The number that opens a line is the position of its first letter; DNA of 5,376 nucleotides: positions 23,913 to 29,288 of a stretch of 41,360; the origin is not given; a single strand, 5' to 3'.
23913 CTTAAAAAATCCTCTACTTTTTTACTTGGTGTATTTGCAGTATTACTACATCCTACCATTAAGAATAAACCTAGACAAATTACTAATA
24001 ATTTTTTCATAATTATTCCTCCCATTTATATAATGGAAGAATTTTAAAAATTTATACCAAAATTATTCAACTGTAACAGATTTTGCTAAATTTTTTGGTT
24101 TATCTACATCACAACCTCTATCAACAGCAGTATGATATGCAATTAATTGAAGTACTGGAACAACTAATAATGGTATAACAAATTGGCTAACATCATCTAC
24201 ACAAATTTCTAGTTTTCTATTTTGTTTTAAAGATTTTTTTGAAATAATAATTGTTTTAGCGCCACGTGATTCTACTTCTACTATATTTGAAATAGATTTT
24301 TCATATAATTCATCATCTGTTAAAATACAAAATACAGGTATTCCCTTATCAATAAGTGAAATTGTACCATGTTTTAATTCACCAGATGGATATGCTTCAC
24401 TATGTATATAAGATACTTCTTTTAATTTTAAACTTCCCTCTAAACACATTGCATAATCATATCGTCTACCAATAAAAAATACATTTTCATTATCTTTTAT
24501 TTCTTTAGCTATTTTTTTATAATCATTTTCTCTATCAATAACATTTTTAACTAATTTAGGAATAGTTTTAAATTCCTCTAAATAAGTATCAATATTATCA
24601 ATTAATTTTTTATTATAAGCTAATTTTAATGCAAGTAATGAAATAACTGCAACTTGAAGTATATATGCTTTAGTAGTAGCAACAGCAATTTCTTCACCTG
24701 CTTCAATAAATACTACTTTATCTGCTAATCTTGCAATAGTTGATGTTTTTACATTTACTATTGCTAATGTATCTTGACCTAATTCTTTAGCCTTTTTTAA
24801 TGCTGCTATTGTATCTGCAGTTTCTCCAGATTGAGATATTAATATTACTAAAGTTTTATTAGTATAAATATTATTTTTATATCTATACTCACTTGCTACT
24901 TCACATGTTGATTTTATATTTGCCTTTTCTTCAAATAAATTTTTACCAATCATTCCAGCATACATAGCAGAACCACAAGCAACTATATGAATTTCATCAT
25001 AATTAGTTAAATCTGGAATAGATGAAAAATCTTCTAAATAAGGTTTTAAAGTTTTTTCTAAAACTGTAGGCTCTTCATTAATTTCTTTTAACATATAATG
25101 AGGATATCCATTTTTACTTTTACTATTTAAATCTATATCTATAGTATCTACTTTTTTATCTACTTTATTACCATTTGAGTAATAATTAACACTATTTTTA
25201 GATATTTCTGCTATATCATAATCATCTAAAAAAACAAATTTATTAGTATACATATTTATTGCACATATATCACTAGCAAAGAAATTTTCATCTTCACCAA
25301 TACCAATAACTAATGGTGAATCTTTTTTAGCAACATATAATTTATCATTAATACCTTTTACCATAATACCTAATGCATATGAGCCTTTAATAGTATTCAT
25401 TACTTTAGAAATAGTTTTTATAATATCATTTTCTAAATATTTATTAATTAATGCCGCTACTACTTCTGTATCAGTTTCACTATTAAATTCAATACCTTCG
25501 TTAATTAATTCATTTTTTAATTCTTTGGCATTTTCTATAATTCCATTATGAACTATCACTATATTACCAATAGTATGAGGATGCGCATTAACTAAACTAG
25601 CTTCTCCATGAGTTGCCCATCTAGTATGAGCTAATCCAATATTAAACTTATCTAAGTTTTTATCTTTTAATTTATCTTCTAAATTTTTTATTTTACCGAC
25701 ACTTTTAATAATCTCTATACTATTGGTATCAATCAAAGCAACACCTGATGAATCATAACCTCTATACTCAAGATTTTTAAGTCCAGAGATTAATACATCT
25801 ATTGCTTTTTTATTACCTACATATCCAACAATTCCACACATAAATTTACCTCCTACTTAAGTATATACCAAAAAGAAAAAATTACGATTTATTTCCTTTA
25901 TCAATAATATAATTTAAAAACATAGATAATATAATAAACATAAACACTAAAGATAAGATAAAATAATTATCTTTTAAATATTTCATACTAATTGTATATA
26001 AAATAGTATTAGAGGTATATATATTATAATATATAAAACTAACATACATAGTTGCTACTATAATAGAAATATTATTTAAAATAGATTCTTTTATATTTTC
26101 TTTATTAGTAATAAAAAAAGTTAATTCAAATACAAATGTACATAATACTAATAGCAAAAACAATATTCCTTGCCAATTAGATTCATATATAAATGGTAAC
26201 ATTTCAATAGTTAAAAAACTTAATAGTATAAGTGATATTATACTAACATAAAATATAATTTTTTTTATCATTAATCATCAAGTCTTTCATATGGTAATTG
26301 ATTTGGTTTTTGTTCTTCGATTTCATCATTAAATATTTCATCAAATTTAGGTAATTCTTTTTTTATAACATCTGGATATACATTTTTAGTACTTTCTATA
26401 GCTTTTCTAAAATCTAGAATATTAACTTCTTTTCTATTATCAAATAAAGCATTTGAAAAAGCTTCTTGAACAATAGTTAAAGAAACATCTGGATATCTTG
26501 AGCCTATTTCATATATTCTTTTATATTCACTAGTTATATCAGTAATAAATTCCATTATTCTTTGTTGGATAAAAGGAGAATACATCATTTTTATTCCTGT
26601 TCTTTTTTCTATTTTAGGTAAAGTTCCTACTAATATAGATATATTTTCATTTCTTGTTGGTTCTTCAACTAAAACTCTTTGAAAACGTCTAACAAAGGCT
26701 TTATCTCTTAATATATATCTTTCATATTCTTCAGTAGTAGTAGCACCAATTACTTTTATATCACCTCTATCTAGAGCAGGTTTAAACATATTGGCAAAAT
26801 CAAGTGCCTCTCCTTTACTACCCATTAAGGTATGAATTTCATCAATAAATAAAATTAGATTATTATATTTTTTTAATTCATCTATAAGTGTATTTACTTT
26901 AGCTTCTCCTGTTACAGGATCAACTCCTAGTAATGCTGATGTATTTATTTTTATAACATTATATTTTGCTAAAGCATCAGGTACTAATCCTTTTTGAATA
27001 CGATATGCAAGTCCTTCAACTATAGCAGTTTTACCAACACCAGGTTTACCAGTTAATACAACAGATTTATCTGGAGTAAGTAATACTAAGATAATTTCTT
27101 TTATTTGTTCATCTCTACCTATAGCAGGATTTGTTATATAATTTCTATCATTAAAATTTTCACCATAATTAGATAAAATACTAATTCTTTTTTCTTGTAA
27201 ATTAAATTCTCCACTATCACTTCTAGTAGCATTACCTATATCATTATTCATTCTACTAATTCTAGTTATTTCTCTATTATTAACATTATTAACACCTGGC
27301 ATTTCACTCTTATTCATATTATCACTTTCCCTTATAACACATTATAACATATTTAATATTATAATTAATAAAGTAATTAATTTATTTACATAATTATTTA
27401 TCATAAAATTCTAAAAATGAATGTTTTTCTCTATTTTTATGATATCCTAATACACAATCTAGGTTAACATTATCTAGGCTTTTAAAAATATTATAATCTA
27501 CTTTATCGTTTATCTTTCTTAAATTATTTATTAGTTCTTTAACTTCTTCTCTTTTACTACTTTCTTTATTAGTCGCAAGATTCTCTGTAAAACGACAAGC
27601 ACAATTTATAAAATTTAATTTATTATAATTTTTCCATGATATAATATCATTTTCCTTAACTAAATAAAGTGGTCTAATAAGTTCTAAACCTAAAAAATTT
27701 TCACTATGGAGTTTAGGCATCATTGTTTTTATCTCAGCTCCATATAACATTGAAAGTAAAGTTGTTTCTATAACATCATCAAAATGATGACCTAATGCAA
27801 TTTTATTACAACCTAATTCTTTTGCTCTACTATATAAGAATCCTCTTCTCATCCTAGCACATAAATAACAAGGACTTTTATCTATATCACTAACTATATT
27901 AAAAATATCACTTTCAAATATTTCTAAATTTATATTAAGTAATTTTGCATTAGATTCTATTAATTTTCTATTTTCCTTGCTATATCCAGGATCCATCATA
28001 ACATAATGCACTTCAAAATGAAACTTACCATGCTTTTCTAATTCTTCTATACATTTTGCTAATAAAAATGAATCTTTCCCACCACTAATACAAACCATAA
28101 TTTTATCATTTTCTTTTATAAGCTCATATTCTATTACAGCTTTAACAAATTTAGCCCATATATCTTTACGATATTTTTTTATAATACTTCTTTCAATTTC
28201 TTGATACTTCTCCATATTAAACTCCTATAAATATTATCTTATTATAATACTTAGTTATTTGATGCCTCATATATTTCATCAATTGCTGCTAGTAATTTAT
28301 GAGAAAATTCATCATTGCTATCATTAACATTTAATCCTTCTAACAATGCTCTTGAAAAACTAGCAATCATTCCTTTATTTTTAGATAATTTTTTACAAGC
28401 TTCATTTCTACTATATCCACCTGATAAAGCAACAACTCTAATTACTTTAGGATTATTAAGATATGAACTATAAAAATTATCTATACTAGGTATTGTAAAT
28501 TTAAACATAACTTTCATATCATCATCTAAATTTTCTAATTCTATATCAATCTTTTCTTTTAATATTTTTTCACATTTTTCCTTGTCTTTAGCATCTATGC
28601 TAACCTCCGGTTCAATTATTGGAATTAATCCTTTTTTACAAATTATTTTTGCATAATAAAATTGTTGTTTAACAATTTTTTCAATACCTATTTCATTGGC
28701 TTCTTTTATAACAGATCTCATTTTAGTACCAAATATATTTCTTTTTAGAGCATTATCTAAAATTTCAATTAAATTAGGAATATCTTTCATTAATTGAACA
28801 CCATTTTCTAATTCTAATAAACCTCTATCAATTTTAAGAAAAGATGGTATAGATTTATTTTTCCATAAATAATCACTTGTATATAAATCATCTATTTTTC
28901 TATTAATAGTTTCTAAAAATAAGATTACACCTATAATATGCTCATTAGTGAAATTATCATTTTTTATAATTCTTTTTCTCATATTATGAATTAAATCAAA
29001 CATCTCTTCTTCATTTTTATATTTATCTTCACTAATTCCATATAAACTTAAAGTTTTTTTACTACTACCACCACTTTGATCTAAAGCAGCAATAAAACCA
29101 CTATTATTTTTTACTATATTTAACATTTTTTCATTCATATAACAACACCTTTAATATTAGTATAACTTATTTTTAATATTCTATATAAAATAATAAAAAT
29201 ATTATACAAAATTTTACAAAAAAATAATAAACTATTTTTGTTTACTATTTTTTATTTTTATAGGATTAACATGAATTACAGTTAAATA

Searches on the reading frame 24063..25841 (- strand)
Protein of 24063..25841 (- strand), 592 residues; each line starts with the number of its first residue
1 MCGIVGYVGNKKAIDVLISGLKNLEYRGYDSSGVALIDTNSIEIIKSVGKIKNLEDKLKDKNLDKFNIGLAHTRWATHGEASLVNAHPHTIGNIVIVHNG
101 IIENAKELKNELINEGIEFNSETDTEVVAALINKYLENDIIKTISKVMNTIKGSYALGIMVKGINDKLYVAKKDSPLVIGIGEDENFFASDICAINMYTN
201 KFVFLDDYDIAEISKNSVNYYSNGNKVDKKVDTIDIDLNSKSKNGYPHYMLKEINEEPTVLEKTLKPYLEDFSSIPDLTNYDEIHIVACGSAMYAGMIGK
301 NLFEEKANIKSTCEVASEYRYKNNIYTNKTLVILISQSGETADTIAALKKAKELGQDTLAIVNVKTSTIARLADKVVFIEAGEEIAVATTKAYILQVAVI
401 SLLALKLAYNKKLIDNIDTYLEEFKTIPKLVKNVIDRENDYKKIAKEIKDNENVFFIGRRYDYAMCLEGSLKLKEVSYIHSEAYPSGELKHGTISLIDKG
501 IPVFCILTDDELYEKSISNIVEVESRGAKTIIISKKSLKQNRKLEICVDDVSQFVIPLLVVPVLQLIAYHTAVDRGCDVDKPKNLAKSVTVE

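Call 70: search_protein_families(library=pfam, proteins=[window:24063-25841:-], max_evalue=0.0001)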
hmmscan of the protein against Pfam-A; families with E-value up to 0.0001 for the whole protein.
window:24063-25841:- (592 aa): 3 families
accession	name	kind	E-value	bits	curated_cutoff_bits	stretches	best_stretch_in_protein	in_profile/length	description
PF01380.27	SIS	-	1.3e-44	151.6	25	2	278-405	2-130/131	SIS domain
PF13522.11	GATase_6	-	1.5e-17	64.2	27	1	67-191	11-130/130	Glutamine amidotransferase domain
PF13537.11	GATase_7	-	3.1e-14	53.5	25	1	91-195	21-121/123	Glutamine amidotransferase domain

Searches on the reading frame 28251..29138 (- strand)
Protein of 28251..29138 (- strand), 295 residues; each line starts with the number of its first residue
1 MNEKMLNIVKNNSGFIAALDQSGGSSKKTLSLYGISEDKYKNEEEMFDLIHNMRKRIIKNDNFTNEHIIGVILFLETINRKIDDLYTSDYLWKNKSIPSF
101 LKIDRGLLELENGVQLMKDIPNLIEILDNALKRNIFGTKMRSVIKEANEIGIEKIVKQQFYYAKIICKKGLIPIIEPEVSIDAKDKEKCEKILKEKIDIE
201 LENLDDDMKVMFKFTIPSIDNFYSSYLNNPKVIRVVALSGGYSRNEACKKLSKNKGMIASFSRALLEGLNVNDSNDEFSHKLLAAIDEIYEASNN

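Call 70: search_protein_families(library=pfam, proteins=[window:28251-29138:-], max_evalue=0.0001)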
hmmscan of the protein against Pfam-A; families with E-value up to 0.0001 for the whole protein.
window:28251-29138:- (295 aa): 1 family
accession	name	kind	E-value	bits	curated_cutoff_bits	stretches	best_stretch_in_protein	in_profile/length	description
PF00274.25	Glycolytic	-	1.5e-13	50.7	22.2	1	7-205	8-204/349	Fructose-bisphosphate aldolase class-I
